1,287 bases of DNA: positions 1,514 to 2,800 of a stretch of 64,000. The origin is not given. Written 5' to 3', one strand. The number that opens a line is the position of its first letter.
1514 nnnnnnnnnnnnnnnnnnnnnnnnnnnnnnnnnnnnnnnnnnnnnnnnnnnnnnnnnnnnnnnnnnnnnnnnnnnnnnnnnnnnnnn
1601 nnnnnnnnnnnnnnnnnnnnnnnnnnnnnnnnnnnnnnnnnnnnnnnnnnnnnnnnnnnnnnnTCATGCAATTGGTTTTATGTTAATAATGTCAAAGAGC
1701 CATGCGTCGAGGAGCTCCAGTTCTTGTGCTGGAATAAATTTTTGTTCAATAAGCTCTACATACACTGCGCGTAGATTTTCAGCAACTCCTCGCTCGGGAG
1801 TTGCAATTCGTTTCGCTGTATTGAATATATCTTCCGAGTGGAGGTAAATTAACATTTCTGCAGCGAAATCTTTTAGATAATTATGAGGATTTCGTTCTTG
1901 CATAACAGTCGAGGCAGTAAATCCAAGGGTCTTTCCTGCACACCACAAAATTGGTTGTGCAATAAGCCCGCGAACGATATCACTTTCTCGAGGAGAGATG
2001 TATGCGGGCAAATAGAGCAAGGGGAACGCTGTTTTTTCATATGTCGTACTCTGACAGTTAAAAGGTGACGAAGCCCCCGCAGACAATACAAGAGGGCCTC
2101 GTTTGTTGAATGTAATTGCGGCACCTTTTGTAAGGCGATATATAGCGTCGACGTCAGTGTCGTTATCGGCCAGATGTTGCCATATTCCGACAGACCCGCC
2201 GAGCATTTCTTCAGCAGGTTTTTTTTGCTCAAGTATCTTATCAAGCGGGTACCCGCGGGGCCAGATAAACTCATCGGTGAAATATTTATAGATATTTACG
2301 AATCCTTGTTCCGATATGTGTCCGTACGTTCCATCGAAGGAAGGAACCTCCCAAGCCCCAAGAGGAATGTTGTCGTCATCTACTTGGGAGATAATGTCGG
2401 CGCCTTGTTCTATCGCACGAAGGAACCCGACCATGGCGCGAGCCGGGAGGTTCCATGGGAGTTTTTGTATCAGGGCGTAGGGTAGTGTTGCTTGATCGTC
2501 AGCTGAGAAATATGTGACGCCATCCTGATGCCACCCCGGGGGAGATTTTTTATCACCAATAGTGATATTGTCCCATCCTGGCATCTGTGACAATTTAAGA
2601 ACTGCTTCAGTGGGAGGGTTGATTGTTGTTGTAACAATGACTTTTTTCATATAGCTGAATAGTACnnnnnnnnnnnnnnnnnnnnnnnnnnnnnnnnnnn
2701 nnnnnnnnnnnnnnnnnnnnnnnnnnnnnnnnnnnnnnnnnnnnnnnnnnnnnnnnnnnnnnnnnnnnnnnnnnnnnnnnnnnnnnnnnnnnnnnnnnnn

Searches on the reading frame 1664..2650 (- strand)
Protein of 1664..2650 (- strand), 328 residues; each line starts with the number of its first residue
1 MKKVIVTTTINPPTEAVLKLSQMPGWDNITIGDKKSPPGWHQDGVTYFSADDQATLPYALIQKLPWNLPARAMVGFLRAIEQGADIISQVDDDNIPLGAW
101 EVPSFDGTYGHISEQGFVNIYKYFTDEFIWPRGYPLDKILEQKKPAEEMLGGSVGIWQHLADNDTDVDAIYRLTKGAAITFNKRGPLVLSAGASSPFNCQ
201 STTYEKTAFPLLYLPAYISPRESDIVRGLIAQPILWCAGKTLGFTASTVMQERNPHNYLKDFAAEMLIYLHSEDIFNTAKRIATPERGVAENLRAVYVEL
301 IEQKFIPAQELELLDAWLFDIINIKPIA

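Call 54: search_protein_families(library=pfam, proteins=[window:1664-2650:-], max_evalue=0.001)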
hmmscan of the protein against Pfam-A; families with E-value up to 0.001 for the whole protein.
window:1664-2650:- (328 aa): 1 family
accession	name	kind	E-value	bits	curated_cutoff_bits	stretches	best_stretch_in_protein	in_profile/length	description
PF03385.23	STELLO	-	1.3e-10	41.2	27.8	1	221-323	1-104/387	STELLO glycosyltransferases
